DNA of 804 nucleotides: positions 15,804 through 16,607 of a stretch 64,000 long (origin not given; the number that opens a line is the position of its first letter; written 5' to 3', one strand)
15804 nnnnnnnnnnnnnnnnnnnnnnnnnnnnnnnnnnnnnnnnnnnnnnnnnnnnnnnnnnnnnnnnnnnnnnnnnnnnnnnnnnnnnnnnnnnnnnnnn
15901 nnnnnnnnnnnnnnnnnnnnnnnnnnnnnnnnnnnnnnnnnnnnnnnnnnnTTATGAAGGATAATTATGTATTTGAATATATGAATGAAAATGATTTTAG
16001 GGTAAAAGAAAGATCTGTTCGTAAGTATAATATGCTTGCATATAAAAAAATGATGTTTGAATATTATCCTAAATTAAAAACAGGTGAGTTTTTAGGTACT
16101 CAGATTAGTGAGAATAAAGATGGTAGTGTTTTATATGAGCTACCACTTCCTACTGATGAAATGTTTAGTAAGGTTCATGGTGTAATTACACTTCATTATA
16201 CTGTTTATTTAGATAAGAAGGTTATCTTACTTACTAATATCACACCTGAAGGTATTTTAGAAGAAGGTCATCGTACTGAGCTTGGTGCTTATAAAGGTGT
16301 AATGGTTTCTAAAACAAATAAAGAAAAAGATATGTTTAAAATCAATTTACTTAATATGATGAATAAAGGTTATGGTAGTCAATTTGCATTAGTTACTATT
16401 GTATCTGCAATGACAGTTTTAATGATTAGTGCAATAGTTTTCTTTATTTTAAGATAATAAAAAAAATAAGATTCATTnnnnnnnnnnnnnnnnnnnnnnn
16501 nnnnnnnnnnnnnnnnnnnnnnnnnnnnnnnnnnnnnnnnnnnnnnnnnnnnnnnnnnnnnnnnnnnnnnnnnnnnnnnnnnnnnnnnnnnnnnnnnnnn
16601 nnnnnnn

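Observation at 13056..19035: Peptidoglycan cross-bridge module: MurJ/SpoVB-like flippase plus three FemAB paralogs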

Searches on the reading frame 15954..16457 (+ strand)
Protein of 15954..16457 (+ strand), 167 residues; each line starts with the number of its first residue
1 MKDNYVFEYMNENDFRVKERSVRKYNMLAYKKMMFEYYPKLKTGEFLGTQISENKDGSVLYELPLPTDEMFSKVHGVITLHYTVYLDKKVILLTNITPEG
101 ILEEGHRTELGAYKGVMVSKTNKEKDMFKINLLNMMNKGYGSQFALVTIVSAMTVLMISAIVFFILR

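Call 3: search_protein_families(library=pfam, proteins=[window:15954-16457:+], max_evalue=0.01)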
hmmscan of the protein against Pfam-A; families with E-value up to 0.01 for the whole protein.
window:15954-16457:+ (167 aa): 0 families

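Call 4: search_protein_families(library=ncbifam, proteins=[window:15954-16457:+], max_evalue=0.01)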
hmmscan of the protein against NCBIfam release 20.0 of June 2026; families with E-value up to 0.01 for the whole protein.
window:15954-16457:+ (167 aa): 0 families

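Call 57: predict_structure(protein=window:15954-16457:+)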
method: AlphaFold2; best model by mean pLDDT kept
length: 167 residues; sequences in the alignment: 1
mean_pLDDT: 48.6   pTM: 0.30
mean pLDDT of the five models: 48.6, 42.2, 41.9, 39.5, 38.9
residues with pLDDT >= 90: 5; 70-90: 14; 50-70: 49; < 50: 99
segments of 3 or more residues with pLDDT < 50: 1-6, 12-14, 18-27, 67-142
pLDDT, mean of each block of 10 residues (from residue 1): 45 49 45 59 56 57 51 36 29 34 32 28 41 44 58 85 89
secondary structure, 60 per line:
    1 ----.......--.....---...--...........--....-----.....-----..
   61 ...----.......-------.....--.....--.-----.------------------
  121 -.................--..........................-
elements in order: E5-11 E14-18 H27-37 H40-43 E49-53 E59-63 H68-74 E82-86 E89-93 H122-138 H141-166

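Call 58: search_protein_representatives(protein=window:15954-16457:+)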
Query: 167 residues. Proteins with E-value up to 0.001 (for the whole library): 327; up to 1e-10: 191; up to 1e-30: 32. The best 150 are listed.
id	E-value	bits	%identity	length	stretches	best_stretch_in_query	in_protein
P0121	1.8e-63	229.2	46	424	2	2-137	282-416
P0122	5.3e-49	182.2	57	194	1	4-146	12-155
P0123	1.1e-48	181.1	61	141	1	1-139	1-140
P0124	1.8e-46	174.0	61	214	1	3-138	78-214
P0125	7.8e-42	158.9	58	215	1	3-138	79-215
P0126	1.7e-41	157.8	55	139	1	4-137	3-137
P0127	2.3e-41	157.4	56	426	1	7-139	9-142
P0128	2.4e-41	157.4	62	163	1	15-138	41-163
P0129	4.7e-41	156.4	59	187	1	4-138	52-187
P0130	1.6e-40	154.6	58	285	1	3-138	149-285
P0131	4.2e-40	153.3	58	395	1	4-138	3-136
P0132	5.3e-40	153.0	67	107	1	60-165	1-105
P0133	8.2e-40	152.4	59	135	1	1-138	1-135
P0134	1.8e-39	151.3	60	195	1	2-138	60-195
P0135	1.9e-39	151.2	65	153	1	27-137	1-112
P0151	1.8e-31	125.3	49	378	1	4-138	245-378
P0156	4.5e-29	117.5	47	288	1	6-136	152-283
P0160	3.4e-28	114.6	47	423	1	5-138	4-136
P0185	8.4e-23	97.1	39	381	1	3-136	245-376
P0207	5.3e-19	84.8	43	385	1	5-138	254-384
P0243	1.4e-14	70.4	48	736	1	1-137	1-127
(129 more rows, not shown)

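Call 59: search_protein_families(library=pfam, proteins=[P0121, P0127, P0131, P0160, P0243, P0151, P0185, P0207, P0130, P0156], max_evalue=0.001)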
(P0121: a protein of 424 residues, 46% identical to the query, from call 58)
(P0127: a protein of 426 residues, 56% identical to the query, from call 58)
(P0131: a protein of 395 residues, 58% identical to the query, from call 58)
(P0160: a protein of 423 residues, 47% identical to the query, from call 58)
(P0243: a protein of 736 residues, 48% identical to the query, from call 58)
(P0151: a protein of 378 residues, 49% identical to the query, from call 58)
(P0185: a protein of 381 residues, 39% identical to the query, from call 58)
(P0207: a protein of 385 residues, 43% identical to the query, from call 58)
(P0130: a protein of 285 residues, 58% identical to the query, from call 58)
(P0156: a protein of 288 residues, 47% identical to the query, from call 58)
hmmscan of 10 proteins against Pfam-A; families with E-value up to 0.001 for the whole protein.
P0121 (424 aa): 0 families

P0127 (426 aa): 0 families

P0131 (395 aa): 0 families

P0160 (423 aa): 0 families

P0243 (736 aa): 1 family
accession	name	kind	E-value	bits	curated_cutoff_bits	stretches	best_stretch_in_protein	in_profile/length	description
PF19484.4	DUF6020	-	7.7e-40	137.2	28.3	1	324-730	183-598/604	Family of unknown function (DUF6020)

P0151 (378 aa): 0 families

P0185 (381 aa): 0 families

P0207 (385 aa): 0 families

P0130 (285 aa): 0 families

P0156 (288 aa): 2 families
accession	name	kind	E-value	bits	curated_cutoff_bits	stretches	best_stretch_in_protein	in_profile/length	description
PF13240.11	Zn_Ribbon_1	-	9.3e-05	22.5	25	1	6-27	2-23/23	zinc-ribbon domain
PF13248.11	Zn_ribbon_3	-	0.00023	20.9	27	1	4-24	3-23/26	zinc-ribbon domain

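Call 62: find_encoding_contigs(protein=P0123, flank=6000, max_places=3)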
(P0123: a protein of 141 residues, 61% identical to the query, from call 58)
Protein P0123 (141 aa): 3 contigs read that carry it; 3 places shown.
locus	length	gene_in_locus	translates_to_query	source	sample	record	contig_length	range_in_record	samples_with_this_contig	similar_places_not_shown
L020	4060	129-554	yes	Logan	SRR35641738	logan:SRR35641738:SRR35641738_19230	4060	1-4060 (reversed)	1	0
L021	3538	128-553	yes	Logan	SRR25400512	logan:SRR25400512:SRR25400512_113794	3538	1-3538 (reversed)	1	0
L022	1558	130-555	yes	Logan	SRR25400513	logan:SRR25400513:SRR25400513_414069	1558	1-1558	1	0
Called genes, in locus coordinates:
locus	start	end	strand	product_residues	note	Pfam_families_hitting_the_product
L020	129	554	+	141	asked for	-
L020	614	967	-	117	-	PF27204:YjcN (weak)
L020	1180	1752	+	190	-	-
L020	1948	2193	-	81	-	PF04072:LCM (weak)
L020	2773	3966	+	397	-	-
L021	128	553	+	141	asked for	-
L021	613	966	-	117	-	PF27204:YjcN (weak)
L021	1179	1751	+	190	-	-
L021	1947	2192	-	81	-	PF04072:LCM (weak)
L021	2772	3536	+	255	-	?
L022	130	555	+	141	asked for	-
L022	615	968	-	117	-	PF27204:YjcN (weak)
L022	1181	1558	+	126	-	?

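Call 63: find_encoding_contigs(protein=P0126, flank=6000, max_places=3)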
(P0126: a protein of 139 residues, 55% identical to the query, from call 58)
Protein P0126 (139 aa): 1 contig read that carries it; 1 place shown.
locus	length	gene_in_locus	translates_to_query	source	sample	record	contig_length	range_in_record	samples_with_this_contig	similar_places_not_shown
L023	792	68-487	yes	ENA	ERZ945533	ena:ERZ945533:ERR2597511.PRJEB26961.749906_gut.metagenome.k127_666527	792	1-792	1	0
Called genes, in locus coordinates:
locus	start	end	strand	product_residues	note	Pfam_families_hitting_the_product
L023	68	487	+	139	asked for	-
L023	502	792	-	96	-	?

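Call 66: predict_structure(alignment_id=A2)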
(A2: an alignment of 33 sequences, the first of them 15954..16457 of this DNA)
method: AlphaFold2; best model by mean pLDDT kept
length: 167 residues; sequences in the alignment: 33
mean_pLDDT: 95.0   pTM: 0.79
mean pLDDT of the five models: 95.0, 94.8, 94.4, 93.3, 93.0
residues with pLDDT >= 90: 149; 70-90: 17; 50-70: 1; < 50: 0
segments of 3 or more residues with pLDDT < 50: none
pLDDT, mean of each block of 10 residues (from residue 1): 92 98 96 98 98 98 97 97 98 98 91 95 97 90 81 96 96
secondary structure, 60 per line:
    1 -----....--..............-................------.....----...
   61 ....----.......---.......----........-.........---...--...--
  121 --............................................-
elements in order: E6-9 H12-25 H27-42 E49-53 E58-64 H69-75 E79-85 E90-97 H99-107 E111-113 E116-118 H123-166
